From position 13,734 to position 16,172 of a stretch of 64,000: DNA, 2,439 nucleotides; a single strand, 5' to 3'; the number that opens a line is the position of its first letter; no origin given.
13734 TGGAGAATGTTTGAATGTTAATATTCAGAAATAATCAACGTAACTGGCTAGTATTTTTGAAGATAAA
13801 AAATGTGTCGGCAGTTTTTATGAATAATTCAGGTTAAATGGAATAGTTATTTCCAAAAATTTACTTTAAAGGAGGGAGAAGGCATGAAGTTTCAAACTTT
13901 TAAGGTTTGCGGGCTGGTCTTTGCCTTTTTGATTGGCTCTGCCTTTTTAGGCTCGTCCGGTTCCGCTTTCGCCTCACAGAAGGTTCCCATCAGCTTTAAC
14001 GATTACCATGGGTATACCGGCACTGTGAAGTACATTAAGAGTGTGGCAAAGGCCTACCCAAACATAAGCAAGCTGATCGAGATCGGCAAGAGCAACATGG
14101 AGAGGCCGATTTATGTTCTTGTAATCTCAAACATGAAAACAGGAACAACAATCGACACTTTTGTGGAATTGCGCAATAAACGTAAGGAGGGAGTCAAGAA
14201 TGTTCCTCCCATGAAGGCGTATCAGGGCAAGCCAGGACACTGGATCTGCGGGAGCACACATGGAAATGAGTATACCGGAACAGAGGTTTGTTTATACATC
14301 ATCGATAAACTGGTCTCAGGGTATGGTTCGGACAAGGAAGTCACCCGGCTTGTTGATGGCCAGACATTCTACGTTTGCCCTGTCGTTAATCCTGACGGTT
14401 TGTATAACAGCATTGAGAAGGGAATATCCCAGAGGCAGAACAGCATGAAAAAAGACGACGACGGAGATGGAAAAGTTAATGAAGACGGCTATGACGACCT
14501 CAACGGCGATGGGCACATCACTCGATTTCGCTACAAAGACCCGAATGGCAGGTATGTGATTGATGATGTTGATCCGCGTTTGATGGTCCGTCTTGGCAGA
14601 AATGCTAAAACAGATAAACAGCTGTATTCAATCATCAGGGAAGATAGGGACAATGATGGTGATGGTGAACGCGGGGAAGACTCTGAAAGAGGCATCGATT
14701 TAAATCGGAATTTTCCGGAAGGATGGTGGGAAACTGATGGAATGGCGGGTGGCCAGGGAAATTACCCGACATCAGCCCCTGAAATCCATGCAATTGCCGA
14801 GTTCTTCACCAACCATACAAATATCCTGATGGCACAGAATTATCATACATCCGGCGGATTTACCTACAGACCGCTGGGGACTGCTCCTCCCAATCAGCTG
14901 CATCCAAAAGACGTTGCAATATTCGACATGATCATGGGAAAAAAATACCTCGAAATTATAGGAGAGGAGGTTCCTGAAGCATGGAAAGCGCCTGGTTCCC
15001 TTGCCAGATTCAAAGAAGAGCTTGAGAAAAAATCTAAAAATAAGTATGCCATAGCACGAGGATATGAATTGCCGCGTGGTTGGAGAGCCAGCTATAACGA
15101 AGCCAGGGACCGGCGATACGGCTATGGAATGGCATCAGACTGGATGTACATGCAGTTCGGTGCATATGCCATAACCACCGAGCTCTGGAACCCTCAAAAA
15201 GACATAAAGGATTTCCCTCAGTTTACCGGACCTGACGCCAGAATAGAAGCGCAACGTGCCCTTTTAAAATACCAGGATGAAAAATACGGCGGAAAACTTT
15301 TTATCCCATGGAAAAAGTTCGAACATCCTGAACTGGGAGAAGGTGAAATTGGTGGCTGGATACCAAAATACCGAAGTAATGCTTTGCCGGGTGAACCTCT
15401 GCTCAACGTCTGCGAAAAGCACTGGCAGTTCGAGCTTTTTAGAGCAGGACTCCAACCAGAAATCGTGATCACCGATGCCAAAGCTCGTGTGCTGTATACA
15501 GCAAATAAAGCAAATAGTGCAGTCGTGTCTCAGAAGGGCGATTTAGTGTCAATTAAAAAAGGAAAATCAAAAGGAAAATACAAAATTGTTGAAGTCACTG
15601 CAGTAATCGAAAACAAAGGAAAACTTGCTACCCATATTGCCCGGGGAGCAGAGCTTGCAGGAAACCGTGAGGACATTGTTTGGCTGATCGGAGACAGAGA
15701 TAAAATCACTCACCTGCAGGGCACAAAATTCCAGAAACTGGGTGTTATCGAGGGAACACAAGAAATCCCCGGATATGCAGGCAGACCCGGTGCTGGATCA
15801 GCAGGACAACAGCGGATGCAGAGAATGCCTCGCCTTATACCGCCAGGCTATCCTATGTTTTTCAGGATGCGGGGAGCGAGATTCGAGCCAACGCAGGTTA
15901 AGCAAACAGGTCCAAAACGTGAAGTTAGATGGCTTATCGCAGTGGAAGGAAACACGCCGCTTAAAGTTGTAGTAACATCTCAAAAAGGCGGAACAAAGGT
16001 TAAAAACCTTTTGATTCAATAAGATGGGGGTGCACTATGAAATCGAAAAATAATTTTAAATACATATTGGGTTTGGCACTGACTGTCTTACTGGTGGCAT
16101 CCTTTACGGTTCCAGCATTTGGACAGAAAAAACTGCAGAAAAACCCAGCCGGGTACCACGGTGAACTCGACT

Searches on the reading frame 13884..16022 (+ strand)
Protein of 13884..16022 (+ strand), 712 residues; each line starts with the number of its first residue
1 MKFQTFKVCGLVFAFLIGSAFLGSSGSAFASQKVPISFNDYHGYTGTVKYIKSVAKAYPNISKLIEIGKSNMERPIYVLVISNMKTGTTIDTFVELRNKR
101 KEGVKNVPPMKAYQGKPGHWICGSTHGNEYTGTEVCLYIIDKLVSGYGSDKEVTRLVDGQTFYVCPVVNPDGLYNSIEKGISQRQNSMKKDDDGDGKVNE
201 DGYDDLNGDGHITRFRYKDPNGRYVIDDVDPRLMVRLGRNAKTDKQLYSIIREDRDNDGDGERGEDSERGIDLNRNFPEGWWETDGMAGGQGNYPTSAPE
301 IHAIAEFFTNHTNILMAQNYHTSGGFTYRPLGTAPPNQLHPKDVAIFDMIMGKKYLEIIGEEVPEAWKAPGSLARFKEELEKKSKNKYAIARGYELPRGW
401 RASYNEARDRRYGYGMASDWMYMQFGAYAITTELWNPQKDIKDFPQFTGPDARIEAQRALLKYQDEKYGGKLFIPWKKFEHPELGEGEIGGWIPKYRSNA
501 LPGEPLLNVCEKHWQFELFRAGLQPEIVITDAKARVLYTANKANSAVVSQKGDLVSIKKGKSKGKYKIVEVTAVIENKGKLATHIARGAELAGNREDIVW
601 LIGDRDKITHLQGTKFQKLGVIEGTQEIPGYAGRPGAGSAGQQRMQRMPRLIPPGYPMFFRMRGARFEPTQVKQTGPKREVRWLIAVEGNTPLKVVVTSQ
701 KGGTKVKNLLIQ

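Call 14: search_protein_families(library=pfam, proteins=[window:13884-16022:+])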
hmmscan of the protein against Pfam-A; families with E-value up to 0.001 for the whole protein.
window:13884-16022:+ (712 aa): 1 family
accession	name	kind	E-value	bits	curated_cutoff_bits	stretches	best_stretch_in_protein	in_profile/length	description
PF00246.29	Peptidase_M14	-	5.5e-43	148.1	21.6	1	48-439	2-266/286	Zinc carboxypeptidase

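Call 46: find_encoding_contigs(protein=window:13884-16022:+, flank=2500, max_places=8)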
Protein window:13884-16022:+ (712 aa): 9 contigs read that carry it; 6 places shown.
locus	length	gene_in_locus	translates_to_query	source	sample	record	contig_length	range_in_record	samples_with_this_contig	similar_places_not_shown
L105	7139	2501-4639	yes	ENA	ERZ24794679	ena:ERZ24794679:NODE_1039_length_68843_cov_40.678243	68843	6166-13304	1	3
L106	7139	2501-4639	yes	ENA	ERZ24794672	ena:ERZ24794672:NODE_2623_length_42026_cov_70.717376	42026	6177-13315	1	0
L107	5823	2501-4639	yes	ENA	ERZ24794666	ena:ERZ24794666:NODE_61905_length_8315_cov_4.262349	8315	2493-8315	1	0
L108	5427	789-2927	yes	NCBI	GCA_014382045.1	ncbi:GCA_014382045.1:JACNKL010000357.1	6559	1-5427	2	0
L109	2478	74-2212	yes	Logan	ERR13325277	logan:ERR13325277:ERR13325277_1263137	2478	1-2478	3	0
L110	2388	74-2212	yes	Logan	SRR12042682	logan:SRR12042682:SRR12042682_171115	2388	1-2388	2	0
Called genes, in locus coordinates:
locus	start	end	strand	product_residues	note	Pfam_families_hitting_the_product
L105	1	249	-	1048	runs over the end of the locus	PF00873:ACR_tran, PF03176:MMPL (weak)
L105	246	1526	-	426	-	PF25917:BSH_RND (faint), PF25973:BSH_CzcB, PF25876:HH_MFP_RND (weak), PF25944:Beta-barrel_RND (weak), PF25954:Beta-barrel_RND_2, PF25967:RND-MFP_C, PF25975:CzcB_C, PF25989:YknX_C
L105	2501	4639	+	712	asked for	PF00246:Peptidase_M14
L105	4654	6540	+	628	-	PF00246:Peptidase_M14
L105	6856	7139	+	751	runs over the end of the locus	PF26550:Tricorn_2nd (faint), PF00930:DPPIV_N, PF26549:Tricorn_N (weak), PF20434:BD-FAE (faint), PF00326:Peptidase_S9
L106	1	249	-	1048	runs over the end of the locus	PF00873:ACR_tran, PF03176:MMPL (weak)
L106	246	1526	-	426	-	PF25917:BSH_RND (faint), PF25973:BSH_CzcB, PF25876:HH_MFP_RND (weak), PF25944:Beta-barrel_RND (weak), PF25954:Beta-barrel_RND_2, PF25967:RND-MFP_C, PF25975:CzcB_C, PF25989:YknX_C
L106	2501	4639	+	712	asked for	PF00246:Peptidase_M14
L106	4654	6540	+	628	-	PF00246:Peptidase_M14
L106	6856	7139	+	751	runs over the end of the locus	PF26550:Tricorn_2nd (faint), PF00930:DPPIV_N, PF26549:Tricorn_N (weak), PF20434:BD-FAE (faint), PF00326:Peptidase_S9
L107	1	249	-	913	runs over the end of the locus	?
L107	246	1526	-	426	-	PF25917:BSH_RND (faint), PF25973:BSH_CzcB, PF25876:HH_MFP_RND (weak), PF25944:Beta-barrel_RND (weak), PF25954:Beta-barrel_RND_2, PF25967:RND-MFP_C, PF25975:CzcB_C, PF25989:YknX_C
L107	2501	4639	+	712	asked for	PF00246:Peptidase_M14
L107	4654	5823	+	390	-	?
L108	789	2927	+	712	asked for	PF00246:Peptidase_M14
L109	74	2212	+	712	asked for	PF00246:Peptidase_M14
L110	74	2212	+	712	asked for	PF00246:Peptidase_M14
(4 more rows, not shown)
